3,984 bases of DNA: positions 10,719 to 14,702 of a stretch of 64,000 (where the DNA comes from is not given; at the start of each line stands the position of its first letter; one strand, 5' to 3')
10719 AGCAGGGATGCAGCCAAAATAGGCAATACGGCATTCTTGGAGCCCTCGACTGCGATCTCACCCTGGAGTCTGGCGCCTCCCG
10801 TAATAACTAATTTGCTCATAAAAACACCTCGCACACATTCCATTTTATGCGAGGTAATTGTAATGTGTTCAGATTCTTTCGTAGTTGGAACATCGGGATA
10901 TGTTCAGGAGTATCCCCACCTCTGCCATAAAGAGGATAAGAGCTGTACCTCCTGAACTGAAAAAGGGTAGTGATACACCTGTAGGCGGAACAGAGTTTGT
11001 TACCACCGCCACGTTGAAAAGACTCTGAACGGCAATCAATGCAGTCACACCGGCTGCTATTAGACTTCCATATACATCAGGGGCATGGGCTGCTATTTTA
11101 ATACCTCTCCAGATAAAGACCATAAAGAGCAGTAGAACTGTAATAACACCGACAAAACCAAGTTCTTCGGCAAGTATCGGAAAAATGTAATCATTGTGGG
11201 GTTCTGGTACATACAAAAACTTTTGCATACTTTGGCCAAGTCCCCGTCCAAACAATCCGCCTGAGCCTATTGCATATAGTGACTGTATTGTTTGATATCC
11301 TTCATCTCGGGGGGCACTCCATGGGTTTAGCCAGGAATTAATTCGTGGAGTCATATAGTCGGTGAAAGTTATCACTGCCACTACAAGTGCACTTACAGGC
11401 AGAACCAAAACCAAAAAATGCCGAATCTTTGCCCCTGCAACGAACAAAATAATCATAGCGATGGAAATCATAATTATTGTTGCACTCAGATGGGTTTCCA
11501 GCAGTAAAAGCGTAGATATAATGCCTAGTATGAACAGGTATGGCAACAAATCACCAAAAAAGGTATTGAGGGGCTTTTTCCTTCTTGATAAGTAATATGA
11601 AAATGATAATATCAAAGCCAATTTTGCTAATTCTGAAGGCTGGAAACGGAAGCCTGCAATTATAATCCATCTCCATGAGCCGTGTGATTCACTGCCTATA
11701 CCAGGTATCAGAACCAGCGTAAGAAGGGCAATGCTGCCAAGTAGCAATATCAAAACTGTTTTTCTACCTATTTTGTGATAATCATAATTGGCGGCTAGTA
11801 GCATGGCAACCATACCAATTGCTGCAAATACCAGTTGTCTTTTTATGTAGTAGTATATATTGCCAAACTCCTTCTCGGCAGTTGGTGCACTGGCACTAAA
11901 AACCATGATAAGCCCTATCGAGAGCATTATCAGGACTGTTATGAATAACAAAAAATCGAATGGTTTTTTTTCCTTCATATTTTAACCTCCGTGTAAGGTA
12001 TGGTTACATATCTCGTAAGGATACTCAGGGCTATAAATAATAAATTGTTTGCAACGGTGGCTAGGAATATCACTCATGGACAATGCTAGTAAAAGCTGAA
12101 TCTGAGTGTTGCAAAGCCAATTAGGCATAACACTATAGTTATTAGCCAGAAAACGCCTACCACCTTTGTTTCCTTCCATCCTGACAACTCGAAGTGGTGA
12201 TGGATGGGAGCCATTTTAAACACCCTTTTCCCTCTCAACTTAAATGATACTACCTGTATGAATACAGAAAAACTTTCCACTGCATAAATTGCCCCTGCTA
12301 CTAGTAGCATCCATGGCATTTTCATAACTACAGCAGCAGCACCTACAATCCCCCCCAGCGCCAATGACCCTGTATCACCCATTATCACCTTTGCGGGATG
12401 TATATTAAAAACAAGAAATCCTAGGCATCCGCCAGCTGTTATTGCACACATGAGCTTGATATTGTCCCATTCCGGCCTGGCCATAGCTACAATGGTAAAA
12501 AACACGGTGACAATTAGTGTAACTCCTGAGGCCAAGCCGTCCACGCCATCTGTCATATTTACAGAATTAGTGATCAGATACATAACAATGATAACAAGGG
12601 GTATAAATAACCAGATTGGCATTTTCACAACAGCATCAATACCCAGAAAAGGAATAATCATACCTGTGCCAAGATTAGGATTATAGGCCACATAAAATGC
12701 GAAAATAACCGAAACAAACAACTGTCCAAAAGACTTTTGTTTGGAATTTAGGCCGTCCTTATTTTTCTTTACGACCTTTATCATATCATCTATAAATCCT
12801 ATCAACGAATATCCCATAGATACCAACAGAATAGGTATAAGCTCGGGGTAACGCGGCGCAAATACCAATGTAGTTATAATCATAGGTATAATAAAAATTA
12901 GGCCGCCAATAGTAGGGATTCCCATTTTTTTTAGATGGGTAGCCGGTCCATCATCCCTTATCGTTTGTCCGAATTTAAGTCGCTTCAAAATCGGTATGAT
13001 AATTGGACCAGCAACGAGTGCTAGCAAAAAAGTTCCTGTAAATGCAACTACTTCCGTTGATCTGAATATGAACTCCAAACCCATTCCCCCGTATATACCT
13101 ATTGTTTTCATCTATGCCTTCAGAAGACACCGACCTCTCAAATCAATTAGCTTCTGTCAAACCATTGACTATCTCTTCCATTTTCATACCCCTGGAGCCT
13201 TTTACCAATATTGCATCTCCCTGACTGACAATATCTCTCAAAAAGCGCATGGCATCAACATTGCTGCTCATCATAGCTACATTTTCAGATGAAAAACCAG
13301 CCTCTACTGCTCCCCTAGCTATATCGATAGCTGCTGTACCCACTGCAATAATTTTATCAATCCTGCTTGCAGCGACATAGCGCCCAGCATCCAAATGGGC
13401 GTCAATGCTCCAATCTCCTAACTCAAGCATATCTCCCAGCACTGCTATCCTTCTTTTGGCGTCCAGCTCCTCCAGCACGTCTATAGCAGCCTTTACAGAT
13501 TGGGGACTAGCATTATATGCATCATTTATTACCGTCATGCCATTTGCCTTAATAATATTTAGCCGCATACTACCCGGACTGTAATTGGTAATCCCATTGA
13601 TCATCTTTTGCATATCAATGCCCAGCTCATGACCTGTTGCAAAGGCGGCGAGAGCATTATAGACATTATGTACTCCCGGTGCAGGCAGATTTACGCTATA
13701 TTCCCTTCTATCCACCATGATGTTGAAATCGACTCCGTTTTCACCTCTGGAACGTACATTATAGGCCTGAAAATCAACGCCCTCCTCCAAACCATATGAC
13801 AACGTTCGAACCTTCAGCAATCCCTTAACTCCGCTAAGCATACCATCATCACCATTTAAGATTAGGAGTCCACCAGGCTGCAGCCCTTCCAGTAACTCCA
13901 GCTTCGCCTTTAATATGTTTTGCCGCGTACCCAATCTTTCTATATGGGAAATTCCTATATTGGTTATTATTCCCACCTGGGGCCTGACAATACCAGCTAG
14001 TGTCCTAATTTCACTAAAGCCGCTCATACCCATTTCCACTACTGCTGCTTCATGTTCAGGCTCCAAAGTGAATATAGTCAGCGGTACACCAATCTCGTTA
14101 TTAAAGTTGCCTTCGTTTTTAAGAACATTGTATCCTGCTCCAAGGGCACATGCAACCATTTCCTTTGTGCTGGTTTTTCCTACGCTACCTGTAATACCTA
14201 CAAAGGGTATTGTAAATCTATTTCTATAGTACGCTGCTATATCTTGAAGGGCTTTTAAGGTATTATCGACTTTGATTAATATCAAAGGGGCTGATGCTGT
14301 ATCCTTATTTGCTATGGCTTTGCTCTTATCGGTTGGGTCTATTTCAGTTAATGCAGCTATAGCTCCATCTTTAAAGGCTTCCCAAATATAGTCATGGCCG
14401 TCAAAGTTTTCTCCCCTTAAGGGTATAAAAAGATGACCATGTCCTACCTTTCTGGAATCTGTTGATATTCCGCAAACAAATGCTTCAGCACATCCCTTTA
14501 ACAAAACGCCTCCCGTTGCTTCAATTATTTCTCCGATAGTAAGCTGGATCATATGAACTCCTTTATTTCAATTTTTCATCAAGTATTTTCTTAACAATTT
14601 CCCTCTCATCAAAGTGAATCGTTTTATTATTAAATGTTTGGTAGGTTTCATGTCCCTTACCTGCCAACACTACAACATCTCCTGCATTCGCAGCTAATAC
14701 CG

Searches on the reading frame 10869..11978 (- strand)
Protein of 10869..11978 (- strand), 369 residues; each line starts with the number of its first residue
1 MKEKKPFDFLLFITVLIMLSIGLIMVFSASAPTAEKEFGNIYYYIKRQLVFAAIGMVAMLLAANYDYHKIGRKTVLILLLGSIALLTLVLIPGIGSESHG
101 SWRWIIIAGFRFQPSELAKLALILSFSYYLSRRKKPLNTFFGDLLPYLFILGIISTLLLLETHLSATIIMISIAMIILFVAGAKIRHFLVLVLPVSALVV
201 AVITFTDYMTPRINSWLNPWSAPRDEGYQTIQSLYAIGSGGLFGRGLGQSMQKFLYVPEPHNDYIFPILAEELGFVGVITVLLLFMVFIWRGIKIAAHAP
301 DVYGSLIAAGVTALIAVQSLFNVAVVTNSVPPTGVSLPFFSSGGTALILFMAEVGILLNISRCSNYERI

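Call 37: search_protein_families(library=pfam, proteins=[window:10869-11978:-], max_evalue=0.001)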
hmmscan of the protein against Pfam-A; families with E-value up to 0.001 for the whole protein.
window:10869-11978:- (369 aa): 1 family
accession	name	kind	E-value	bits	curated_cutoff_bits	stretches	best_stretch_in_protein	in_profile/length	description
PF01098.24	FTSW_RODA_SPOVE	-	7.3e-102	341.4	26.4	1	10-364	3-354/356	Cell cycle protein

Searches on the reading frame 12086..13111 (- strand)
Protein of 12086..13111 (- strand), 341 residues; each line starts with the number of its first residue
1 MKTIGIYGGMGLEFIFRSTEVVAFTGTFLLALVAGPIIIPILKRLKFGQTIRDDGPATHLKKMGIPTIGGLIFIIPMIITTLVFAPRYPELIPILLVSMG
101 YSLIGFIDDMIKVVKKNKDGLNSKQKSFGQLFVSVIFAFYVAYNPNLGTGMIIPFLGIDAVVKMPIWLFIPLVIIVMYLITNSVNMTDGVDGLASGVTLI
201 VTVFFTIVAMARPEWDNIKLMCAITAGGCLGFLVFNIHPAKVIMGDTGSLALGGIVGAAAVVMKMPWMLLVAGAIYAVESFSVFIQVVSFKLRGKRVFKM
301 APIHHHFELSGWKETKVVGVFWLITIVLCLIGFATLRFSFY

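Call 37: search_protein_families(library=pfam, proteins=[window:12086-13111:-], max_evalue=0.001)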
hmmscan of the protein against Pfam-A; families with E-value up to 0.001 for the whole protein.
window:12086-13111:- (341 aa): 1 family
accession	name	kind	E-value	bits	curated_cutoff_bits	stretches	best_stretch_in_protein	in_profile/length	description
PF00953.26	Glycos_transf_4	-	8.8e-36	123.7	27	1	93-263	3-159/160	Glycosyl transferase family 4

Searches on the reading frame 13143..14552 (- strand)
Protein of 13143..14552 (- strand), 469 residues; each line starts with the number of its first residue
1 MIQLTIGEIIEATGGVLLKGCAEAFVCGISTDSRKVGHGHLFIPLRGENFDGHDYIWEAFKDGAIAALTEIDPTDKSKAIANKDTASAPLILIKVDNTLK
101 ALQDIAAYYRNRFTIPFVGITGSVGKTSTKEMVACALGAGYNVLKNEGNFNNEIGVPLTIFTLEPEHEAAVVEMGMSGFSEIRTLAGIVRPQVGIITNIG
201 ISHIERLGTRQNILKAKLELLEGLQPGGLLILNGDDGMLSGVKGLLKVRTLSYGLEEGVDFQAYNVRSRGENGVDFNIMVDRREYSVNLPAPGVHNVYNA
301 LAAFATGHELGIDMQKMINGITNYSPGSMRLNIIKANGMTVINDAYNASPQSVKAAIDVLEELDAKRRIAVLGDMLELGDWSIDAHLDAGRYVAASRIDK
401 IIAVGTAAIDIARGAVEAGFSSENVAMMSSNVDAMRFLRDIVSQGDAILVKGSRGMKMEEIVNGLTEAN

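Call 37: search_protein_families(library=pfam, proteins=[window:13143-14552:-], max_evalue=0.001)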
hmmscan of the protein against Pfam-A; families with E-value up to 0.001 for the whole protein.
window:13143-14552:- (469 aa): 3 families
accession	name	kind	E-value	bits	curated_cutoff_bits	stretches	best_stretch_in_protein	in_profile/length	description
PF08245.18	Mur_ligase_M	-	2.8e-46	158.5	24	1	120-306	1-199/200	Mur ligase middle domain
PF02875.26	Mur_ligase_C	-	7e-20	72.6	28.4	1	329-454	1-127/127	Mur ligase, glutamate ligase domain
PF01225.30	Mur_ligase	-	3.5e-10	40.5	21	1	28-109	4-94/95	Mur ligase family, catalytic domain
